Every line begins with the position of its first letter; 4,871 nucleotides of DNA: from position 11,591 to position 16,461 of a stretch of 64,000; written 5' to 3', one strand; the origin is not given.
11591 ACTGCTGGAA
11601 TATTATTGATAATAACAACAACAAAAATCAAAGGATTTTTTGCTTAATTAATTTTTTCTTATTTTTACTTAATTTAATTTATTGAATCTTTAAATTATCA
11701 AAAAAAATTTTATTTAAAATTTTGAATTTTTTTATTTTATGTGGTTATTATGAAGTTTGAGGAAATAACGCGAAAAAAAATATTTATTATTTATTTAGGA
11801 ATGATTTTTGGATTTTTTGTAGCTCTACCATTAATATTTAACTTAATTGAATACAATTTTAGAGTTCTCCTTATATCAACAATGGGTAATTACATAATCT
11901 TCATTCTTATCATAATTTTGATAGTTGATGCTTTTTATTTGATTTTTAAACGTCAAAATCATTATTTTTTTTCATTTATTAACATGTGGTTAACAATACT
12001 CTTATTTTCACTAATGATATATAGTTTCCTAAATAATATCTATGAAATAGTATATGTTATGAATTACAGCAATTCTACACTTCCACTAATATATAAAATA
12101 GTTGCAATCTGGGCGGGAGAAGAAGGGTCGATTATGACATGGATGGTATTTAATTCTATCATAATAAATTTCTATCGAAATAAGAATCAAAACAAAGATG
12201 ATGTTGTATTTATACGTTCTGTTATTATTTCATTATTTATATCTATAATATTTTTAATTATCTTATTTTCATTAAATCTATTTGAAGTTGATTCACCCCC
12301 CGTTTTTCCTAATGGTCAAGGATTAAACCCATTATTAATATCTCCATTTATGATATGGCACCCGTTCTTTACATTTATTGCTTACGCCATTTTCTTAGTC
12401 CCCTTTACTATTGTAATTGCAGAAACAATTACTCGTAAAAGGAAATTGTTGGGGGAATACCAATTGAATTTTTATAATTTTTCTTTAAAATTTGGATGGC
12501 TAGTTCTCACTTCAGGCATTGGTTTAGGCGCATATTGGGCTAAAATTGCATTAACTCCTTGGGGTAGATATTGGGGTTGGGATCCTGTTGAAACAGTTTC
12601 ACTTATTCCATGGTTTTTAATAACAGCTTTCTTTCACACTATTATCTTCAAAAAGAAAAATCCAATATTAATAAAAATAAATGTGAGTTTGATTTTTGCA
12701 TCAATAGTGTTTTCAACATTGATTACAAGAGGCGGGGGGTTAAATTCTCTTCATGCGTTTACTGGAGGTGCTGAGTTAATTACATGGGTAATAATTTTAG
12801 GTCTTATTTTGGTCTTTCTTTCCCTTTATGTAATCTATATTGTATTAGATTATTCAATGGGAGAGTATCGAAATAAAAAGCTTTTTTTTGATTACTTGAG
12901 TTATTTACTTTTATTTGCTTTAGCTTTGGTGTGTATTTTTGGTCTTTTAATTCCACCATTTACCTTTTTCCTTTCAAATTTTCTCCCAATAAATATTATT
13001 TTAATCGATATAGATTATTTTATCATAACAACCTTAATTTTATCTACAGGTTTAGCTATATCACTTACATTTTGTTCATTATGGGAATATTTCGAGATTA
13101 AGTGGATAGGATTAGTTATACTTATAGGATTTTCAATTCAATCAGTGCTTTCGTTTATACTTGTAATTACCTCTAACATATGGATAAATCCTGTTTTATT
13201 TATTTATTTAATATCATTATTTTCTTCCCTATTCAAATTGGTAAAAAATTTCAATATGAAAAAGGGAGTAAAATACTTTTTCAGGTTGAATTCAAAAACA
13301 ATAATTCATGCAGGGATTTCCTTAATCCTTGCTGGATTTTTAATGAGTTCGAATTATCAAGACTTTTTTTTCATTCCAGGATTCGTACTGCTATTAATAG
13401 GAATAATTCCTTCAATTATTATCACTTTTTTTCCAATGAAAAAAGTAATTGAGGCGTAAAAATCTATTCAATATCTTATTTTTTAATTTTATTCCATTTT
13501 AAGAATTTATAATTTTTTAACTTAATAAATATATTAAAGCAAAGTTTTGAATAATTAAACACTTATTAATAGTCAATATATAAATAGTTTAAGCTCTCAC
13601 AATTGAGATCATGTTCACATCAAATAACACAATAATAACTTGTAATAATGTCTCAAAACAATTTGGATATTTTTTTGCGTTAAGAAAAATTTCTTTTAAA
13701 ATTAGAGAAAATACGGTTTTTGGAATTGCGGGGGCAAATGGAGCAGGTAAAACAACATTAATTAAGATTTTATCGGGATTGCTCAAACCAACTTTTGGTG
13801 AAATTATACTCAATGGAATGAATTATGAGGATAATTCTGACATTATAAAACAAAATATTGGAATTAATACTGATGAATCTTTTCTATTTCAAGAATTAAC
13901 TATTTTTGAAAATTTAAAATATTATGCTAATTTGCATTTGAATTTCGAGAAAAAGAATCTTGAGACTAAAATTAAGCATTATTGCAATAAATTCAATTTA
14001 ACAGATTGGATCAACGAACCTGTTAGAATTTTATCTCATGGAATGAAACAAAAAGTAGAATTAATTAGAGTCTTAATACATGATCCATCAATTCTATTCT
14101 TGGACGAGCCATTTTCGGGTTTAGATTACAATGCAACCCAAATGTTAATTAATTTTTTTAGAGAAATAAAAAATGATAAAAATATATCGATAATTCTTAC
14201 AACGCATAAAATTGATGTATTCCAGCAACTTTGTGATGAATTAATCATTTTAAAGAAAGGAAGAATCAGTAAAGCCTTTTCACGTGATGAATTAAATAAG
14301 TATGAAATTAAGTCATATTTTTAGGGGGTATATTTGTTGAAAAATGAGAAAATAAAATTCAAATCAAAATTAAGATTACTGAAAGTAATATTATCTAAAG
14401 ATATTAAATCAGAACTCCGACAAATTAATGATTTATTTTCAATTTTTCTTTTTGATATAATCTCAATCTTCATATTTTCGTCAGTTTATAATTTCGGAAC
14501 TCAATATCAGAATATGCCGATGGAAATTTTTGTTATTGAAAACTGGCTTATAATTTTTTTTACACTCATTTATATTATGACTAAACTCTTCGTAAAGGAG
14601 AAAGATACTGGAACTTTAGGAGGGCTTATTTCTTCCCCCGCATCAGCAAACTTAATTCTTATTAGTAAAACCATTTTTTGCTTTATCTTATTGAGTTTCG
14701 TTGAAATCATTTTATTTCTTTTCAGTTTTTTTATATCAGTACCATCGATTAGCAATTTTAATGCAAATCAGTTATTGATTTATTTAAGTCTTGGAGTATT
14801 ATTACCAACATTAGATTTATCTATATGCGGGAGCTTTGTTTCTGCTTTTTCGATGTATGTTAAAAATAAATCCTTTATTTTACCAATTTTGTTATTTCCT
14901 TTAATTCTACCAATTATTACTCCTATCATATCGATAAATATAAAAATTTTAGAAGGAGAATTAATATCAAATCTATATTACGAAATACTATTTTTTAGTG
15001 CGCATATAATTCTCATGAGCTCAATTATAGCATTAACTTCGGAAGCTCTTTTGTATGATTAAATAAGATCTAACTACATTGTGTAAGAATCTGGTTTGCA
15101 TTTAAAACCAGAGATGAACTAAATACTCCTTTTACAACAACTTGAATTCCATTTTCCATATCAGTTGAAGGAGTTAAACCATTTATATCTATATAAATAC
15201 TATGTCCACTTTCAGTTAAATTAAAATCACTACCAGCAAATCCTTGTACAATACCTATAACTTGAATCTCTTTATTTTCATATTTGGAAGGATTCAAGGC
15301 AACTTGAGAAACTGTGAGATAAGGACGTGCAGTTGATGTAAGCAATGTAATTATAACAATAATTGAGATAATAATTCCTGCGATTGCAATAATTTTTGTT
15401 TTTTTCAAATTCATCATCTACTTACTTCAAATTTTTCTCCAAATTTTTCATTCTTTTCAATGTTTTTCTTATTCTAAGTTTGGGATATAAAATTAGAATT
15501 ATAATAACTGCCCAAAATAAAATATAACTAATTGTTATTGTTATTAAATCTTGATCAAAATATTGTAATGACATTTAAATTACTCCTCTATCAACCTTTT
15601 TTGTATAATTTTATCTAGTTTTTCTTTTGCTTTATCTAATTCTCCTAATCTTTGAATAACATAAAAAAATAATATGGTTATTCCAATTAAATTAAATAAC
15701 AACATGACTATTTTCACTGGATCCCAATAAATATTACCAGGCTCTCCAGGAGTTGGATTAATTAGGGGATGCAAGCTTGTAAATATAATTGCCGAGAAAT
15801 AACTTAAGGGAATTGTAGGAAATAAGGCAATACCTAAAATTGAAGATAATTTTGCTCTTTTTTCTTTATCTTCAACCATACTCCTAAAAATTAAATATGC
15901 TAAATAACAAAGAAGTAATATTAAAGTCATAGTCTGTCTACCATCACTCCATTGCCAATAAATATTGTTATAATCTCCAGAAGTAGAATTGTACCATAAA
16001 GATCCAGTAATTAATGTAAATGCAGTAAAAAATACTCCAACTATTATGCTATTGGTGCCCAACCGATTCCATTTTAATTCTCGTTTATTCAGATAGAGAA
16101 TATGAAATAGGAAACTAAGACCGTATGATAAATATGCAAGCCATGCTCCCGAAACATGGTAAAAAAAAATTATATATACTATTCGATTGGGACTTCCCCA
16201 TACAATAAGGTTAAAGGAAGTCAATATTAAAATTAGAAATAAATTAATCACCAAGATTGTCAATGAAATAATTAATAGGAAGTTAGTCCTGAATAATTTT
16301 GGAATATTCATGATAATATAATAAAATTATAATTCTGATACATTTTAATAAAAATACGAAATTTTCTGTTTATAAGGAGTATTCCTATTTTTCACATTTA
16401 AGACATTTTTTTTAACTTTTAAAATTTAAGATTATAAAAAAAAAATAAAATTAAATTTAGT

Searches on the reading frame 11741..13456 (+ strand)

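Call 44: search_protein_families(library=pfam, proteins=[window:11741-13456:+], max_evalue=0.0001)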
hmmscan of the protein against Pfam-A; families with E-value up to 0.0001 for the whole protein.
window:11741-13456:+ (572 aa): 1 family
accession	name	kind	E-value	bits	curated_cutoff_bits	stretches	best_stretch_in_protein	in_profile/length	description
PF01578.25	Cytochrom_C_asm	-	1.5e-24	87.3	29.9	1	126-329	3-201/212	Cytochrome C assembly protein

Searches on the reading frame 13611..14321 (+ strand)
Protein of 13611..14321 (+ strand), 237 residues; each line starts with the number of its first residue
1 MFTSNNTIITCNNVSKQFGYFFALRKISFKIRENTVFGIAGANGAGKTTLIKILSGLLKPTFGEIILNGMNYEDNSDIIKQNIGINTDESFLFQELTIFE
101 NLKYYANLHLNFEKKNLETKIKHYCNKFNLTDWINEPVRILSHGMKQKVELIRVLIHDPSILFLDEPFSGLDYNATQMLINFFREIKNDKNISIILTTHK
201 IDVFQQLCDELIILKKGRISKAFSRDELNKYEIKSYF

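Call 44: search_protein_families(library=pfam, proteins=[window:13611-14321:+], max_evalue=0.0001)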
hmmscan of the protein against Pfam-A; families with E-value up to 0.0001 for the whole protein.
window:13611-14321:+ (237 aa): 4 families
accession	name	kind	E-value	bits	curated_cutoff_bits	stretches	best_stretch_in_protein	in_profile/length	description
PF00005.33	ABC_tran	-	1e-31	110.8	25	1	24-168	1-136/137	ABC transporter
PF13304.12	AAA_21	-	4.6e-14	53.6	27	1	136-199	233-298/304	AAA domain, putative AbiEii toxin, Type IV TA system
PF13175.12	AAA_15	-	3.6e-05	24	32.1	0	158-199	328-369/374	AAA ATPase domain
PF03215.21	Rad17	-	7.9e-05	23.1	23.8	0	32-122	43-134/186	Rad17 P-loop domain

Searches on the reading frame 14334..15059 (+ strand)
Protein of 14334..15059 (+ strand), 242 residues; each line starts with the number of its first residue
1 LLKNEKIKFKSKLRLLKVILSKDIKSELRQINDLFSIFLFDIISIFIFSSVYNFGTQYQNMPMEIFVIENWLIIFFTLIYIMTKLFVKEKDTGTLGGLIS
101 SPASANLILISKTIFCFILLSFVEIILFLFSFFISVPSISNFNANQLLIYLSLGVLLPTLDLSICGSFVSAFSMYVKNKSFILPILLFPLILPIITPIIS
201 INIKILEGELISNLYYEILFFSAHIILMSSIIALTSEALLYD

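Call 44: search_protein_families(library=pfam, proteins=[window:14334-15059:+], max_evalue=0.0001)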
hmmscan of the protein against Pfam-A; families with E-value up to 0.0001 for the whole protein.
window:14334-15059:+ (242 aa): 2 families
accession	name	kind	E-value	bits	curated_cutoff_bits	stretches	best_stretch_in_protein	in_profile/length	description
PF03379.19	CcmB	-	7.1e-11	42.4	24.9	1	18-195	3-171/215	CcmB protein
PF12730.13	ABC2_membrane_4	-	9.3e-07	29.4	27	1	35-188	20-172/179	ABC-2 family transporter protein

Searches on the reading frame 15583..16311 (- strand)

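Call 44: search_protein_families(library=pfam, proteins=[window:15583-16311:-], max_evalue=0.0001)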
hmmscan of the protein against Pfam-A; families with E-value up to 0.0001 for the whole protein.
window:15583-16311:- (243 aa): 1 family
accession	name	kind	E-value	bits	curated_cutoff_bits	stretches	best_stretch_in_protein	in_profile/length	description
PF01578.25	Cytochrom_C_asm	-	2.6e-17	63.6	29.9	1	13-174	36-204/212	Cytochrome C assembly protein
